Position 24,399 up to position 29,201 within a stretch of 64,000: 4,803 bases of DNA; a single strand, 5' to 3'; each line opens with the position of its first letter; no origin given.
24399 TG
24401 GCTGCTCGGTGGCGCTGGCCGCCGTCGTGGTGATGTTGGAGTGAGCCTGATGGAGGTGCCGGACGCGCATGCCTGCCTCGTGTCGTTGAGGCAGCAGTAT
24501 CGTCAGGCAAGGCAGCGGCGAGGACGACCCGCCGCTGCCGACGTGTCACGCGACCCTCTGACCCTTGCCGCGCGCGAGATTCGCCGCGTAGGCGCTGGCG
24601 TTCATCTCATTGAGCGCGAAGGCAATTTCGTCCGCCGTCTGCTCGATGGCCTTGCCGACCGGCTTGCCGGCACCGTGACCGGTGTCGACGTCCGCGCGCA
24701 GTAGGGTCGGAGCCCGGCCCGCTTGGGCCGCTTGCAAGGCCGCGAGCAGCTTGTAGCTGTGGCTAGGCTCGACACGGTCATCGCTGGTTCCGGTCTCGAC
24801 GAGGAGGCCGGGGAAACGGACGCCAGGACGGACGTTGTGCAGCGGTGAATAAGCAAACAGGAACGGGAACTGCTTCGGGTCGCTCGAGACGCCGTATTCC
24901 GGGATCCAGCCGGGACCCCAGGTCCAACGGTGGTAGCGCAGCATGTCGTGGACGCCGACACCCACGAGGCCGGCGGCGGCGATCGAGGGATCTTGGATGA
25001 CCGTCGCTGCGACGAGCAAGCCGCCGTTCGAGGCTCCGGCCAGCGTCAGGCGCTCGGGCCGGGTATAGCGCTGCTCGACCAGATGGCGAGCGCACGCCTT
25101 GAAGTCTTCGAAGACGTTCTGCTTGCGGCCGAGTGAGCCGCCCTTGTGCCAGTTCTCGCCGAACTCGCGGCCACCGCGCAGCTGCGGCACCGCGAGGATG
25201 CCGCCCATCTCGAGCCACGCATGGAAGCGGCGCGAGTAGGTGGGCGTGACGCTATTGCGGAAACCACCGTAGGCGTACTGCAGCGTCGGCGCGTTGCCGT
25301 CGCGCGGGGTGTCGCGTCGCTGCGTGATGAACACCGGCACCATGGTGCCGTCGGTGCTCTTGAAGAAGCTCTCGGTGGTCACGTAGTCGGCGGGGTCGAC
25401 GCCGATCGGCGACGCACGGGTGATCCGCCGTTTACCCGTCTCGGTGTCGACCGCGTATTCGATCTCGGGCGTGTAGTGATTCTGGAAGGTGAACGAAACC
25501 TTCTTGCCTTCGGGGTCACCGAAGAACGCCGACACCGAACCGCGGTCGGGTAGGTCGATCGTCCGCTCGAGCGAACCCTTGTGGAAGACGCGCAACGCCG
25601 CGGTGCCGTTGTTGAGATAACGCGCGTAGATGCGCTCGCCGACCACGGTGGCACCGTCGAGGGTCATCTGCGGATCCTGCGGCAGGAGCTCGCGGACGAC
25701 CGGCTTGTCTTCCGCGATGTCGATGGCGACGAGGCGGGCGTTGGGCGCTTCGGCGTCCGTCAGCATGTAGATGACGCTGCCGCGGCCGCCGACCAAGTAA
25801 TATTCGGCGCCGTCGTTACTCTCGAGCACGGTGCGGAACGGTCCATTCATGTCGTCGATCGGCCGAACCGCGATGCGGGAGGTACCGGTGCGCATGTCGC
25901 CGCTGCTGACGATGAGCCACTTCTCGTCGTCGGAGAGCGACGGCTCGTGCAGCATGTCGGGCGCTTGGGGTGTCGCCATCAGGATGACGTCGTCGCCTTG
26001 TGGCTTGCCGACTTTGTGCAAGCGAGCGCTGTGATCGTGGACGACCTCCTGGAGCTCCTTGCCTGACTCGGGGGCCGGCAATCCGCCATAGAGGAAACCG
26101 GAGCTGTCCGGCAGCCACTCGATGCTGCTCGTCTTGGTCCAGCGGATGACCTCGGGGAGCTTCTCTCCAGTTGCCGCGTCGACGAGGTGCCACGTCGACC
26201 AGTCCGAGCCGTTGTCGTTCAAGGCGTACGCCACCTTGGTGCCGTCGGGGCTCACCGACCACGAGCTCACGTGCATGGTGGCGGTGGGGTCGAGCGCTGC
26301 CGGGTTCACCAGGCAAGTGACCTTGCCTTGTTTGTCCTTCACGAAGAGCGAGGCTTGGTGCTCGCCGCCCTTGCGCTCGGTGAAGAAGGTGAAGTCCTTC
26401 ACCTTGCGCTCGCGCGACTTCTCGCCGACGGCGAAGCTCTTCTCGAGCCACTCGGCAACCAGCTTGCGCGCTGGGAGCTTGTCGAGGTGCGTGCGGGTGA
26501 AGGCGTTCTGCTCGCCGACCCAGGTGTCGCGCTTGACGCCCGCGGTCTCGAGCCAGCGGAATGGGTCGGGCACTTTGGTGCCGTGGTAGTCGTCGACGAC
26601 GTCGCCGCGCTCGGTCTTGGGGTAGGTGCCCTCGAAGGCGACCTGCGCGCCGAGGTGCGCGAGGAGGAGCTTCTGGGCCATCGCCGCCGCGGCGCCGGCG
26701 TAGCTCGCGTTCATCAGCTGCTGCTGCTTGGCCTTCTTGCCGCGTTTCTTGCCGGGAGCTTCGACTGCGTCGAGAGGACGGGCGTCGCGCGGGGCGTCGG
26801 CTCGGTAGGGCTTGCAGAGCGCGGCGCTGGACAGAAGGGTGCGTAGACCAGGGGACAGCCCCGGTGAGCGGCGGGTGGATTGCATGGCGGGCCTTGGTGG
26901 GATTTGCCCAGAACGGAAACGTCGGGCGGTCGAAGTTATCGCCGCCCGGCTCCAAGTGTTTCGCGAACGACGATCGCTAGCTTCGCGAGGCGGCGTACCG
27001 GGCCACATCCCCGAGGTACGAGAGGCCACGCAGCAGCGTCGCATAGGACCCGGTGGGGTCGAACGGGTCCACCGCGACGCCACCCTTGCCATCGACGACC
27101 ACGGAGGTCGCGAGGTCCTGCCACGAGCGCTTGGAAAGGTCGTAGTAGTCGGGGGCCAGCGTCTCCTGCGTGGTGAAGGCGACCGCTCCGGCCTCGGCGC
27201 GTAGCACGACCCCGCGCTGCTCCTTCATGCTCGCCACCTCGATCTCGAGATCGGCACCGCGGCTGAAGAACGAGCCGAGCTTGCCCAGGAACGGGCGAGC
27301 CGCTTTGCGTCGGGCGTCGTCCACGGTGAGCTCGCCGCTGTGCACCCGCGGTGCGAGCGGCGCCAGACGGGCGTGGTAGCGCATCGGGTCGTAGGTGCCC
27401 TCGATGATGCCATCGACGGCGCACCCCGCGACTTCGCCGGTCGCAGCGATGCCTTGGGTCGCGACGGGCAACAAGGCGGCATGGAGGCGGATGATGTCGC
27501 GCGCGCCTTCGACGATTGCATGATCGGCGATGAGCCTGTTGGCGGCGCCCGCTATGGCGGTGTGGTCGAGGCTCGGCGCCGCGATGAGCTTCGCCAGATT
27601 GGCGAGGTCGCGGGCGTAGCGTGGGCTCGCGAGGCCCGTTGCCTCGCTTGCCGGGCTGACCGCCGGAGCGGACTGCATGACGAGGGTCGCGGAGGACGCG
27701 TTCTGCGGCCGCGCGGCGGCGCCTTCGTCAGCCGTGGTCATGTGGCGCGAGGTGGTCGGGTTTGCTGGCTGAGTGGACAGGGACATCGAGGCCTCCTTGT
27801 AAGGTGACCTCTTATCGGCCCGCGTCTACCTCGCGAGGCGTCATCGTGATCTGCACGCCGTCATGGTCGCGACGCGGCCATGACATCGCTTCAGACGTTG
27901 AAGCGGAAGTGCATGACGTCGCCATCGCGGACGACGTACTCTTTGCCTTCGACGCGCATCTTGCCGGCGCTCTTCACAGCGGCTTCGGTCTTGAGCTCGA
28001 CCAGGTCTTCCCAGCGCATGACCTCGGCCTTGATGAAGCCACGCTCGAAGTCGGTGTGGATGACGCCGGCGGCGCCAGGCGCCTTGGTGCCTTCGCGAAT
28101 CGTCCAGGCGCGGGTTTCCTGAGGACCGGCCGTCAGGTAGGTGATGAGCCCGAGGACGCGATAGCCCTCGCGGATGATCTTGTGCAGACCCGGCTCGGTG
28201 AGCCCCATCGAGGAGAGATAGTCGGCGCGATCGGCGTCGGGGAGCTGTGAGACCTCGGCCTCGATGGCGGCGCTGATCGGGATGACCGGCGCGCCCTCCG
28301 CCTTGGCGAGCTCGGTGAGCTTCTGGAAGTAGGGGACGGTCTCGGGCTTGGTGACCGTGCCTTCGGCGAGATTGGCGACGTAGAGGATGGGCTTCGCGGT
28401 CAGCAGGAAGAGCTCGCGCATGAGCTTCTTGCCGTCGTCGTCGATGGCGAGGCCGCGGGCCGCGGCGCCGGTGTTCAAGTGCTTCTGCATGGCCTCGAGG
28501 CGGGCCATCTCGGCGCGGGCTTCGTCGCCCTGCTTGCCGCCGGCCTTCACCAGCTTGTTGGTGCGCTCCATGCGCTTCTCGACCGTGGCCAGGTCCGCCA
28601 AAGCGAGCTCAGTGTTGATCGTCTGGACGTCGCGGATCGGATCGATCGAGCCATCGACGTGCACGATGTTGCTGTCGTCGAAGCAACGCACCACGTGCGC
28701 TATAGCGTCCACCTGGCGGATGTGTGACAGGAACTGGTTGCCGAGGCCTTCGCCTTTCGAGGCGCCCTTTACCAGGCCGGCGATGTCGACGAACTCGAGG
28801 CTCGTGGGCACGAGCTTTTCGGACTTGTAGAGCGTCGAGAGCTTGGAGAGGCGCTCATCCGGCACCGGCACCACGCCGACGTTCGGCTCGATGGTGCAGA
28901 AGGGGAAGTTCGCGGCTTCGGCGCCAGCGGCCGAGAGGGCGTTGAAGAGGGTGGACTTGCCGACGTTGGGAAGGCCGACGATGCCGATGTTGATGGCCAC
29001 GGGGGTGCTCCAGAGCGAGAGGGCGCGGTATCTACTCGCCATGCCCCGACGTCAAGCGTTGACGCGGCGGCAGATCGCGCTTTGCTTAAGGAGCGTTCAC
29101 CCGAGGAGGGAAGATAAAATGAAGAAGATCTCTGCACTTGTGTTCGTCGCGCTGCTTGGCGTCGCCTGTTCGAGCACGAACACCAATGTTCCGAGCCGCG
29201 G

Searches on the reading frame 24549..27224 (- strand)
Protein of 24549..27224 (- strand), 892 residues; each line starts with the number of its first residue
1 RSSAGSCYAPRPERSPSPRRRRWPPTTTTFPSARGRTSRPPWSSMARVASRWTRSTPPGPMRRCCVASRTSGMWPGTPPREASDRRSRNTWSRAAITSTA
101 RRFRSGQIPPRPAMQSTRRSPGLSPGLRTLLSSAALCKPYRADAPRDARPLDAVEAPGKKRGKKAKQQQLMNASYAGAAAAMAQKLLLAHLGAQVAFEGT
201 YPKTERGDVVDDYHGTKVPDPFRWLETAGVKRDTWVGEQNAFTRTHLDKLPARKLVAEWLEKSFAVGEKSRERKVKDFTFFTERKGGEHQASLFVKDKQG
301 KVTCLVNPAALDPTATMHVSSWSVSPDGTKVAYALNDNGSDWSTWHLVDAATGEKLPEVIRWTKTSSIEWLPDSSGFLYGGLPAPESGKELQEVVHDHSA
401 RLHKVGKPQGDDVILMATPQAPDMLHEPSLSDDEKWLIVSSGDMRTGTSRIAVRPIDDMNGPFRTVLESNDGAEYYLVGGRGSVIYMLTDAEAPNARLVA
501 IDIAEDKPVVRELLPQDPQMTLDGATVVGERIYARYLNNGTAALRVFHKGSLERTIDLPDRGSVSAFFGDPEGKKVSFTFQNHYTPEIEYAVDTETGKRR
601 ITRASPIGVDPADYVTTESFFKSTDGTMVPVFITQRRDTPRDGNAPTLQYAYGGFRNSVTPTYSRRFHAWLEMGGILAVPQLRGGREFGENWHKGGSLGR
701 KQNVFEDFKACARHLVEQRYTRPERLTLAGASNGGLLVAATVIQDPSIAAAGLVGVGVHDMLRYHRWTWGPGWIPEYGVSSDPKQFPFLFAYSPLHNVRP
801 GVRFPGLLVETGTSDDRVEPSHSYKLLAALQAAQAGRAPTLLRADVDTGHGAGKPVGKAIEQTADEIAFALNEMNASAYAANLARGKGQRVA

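Call 63: search_protein_families(library=pfam, proteins=[window:24549-27224:-], max_evalue=0.001)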
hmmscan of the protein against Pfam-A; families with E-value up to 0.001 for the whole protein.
window:24549-27224:- (892 aa): 2 families
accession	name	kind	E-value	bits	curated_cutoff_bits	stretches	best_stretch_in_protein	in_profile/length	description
PF02897.21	Peptidase_S9_N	-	1.8e-74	251.4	24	1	202-603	1-412/414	Prolyl oligopeptidase, N-terminal beta-propeller domain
PF00326.27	Peptidase_S9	-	1.6e-45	155.7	22.6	1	663-875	3-211/213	Prolyl oligopeptidase family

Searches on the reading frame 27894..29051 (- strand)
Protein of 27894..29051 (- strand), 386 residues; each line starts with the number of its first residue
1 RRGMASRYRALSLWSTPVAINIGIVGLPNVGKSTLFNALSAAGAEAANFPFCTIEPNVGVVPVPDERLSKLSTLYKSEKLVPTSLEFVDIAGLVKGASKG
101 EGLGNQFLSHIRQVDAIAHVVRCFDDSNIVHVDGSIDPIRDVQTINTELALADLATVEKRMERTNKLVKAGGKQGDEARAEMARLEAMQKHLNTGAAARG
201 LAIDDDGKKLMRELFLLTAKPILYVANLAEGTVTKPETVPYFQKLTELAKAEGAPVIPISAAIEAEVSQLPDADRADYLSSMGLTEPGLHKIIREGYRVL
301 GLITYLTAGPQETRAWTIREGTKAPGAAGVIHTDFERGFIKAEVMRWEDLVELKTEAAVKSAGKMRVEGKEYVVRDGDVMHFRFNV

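Call 63: search_protein_families(library=pfam, proteins=[window:27894-29051:-], max_evalue=0.001)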
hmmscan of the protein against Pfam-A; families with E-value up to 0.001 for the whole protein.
window:27894-29051:- (386 aa): 3 families
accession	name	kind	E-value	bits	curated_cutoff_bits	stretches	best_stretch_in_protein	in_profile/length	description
PF06071.19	YchF-GTPase_C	-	4.5e-40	136.1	27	1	302-385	1-84/84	Protein of unknown function (DUF933)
PF01926.29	MMR_HSR1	-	5.9e-22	78.4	21.9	1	22-132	2-92/113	50S ribosome-binding GTPase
PF02421.24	FeoB_N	-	6e-09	36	27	1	21-63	2-44/156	Ferrous iron transport protein B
